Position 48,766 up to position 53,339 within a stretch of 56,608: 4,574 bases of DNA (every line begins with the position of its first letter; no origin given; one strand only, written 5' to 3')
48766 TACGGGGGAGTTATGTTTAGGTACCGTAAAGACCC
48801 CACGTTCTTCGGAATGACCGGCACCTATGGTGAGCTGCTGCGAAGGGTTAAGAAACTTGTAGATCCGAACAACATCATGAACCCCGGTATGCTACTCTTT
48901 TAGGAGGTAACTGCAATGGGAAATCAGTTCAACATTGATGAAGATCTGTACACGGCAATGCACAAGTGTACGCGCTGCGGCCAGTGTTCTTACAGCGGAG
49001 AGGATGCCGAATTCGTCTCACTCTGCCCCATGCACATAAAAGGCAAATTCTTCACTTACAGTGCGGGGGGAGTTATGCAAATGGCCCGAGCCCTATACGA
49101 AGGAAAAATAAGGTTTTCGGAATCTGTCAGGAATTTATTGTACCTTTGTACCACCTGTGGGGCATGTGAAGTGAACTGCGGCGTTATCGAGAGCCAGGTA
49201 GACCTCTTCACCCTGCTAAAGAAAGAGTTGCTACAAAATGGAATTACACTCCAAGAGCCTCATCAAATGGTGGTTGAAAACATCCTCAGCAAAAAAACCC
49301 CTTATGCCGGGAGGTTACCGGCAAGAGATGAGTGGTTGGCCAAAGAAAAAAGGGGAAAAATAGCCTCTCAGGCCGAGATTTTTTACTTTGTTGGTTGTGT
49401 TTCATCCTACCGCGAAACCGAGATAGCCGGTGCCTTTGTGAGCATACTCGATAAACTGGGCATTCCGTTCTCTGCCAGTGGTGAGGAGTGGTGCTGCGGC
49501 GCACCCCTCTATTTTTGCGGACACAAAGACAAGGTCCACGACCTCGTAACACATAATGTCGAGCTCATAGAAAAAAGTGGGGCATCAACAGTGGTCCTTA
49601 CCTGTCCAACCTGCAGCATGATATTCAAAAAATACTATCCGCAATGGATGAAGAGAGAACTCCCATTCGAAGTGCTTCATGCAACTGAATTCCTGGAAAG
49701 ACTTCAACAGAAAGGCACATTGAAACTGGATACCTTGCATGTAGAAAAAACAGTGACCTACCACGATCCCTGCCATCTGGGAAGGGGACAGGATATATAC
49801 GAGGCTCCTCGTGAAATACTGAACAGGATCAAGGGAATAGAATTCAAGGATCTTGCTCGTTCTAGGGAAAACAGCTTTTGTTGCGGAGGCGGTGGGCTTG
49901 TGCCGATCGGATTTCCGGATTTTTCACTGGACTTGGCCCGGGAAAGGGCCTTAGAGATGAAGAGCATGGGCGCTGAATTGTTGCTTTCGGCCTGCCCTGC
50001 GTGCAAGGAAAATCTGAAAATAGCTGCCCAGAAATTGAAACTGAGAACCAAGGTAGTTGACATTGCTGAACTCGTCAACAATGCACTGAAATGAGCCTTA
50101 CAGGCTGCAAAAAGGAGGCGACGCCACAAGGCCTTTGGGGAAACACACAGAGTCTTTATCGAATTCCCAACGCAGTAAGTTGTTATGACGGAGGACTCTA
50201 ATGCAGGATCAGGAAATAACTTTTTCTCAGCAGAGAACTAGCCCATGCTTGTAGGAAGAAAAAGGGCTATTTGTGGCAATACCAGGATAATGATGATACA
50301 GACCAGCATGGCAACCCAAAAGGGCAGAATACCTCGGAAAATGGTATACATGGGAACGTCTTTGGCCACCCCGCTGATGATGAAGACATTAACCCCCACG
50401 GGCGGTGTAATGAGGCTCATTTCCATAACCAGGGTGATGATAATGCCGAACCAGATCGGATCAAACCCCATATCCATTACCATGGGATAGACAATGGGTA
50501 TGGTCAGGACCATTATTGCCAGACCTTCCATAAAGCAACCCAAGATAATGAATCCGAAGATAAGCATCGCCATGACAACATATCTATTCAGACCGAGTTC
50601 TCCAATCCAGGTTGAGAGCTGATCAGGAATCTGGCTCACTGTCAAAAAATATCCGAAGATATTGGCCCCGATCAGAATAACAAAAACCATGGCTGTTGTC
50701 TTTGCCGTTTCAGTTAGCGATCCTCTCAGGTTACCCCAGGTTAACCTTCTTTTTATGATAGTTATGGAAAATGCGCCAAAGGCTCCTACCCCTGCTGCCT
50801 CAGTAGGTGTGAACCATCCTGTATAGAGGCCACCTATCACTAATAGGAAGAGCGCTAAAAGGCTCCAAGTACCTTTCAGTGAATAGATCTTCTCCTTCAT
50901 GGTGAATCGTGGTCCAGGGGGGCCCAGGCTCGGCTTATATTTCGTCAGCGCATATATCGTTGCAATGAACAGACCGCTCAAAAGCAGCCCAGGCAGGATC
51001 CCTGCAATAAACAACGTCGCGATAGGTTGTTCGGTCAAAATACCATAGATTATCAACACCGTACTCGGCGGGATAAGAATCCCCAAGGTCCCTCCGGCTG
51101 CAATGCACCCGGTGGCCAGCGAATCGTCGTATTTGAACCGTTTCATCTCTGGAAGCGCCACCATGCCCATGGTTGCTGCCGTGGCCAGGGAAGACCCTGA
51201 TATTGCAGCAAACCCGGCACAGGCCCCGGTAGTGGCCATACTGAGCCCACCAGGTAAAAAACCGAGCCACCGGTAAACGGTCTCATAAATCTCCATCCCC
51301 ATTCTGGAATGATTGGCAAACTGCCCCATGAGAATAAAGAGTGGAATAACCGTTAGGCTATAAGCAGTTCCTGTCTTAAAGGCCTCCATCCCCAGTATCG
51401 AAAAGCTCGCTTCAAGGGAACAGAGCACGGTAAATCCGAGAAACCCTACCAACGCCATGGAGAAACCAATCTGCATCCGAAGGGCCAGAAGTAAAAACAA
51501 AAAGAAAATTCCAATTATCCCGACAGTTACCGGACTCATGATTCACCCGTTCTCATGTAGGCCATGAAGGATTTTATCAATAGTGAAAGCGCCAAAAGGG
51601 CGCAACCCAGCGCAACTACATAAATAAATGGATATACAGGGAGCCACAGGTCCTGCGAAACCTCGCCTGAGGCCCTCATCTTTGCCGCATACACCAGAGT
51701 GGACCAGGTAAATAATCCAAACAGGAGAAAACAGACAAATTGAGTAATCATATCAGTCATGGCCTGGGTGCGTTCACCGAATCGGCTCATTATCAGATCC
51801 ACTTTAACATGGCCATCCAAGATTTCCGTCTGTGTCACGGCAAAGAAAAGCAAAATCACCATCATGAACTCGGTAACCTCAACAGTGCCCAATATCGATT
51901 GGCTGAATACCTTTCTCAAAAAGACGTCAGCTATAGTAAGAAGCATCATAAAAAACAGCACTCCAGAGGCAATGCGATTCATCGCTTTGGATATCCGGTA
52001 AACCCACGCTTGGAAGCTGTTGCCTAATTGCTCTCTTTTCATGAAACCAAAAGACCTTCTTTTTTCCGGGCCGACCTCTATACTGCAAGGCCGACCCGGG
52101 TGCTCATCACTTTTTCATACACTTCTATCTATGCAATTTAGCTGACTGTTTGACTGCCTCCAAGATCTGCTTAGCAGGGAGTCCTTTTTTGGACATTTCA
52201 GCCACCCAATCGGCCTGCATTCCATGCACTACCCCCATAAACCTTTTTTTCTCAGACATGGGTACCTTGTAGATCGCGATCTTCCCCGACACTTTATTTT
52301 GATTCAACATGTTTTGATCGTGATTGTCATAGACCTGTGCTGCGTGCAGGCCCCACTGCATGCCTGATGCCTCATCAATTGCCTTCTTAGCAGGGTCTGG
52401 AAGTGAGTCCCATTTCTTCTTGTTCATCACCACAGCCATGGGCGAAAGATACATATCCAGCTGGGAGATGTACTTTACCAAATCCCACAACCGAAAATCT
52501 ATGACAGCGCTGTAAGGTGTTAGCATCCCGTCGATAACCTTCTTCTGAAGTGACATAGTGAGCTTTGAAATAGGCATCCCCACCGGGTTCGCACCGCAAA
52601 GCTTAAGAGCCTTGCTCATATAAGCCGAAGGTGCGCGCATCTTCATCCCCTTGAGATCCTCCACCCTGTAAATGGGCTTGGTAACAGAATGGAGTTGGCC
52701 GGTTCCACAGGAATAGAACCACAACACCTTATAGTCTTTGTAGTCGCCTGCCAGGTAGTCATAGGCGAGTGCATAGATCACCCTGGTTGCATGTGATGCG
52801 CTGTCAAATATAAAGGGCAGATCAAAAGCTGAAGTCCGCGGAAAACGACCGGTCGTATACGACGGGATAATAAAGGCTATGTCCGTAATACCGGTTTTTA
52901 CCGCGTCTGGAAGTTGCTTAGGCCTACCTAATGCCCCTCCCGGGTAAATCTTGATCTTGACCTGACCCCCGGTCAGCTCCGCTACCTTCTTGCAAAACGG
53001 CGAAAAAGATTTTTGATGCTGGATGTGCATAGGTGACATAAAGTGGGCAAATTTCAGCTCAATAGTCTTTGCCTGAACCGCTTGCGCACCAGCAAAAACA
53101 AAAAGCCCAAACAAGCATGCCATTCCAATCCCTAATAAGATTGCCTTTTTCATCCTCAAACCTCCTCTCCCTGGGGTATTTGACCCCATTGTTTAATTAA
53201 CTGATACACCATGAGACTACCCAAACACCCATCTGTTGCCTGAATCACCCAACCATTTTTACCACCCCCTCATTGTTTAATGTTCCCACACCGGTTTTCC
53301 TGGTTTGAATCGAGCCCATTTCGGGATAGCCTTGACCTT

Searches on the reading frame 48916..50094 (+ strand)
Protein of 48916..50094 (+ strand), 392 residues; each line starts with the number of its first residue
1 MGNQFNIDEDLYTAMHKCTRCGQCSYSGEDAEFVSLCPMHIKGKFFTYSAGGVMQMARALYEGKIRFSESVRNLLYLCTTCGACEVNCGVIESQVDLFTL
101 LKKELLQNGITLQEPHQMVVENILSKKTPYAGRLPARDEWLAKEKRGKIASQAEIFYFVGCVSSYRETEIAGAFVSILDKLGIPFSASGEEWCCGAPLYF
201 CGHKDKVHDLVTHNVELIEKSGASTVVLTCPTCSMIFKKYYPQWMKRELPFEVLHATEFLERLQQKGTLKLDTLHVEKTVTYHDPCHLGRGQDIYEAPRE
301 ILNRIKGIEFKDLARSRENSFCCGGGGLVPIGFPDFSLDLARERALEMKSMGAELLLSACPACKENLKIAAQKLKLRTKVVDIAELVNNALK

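Call 33: search_protein_families(library=pfam, proteins=[window:48916-50094:+], max_evalue=0.00001)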
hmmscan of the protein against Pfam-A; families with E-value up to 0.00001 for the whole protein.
window:48916-50094:+ (392 aa): 2 families
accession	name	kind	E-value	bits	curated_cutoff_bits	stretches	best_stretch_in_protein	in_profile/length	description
PF02754.22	CCG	-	1.9e-35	121.2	20.6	2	280-367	1-84/85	Cysteine-rich domain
PF13183.11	Fer4_8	-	4e-08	34.1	27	1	15-88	2-64/68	4Fe-4S dicluster domain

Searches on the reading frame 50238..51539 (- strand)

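Call 33: search_protein_families(library=pfam, proteins=[window:50238-51539:-], max_evalue=0.00001)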
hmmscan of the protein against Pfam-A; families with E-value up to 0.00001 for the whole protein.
window:50238-51539:- (433 aa): 1 family
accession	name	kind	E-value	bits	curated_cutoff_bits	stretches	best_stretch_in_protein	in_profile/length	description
PF06808.19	DctM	-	1.4e-103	347.4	23.8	1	12-424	2-413/413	Tripartite ATP-independent periplasmic transporter, DctM component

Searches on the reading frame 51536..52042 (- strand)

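Call 33: search_protein_families(library=pfam, proteins=[window:51536-52042:-], max_evalue=0.00001)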
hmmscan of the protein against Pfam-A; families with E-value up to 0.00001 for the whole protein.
window:51536-52042:- (168 aa): 1 family
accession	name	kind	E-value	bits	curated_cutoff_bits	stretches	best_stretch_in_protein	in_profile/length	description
PF04290.18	DctQ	-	1.4e-22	80.4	28.3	1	32-157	1-125/132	Tripartite ATP-independent periplasmic transporters, DctQ component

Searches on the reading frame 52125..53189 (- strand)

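Call 33: search_protein_families(library=pfam, proteins=[window:52125-53189:-], max_evalue=0.00001)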
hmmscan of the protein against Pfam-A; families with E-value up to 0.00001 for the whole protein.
window:52125-53189:- (354 aa): 1 family
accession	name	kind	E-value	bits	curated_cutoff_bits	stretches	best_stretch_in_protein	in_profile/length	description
PF03480.18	DctP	-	1.9e-54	185.4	23.4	1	47-320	1-274/286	Bacterial extracellular solute-binding protein, family 7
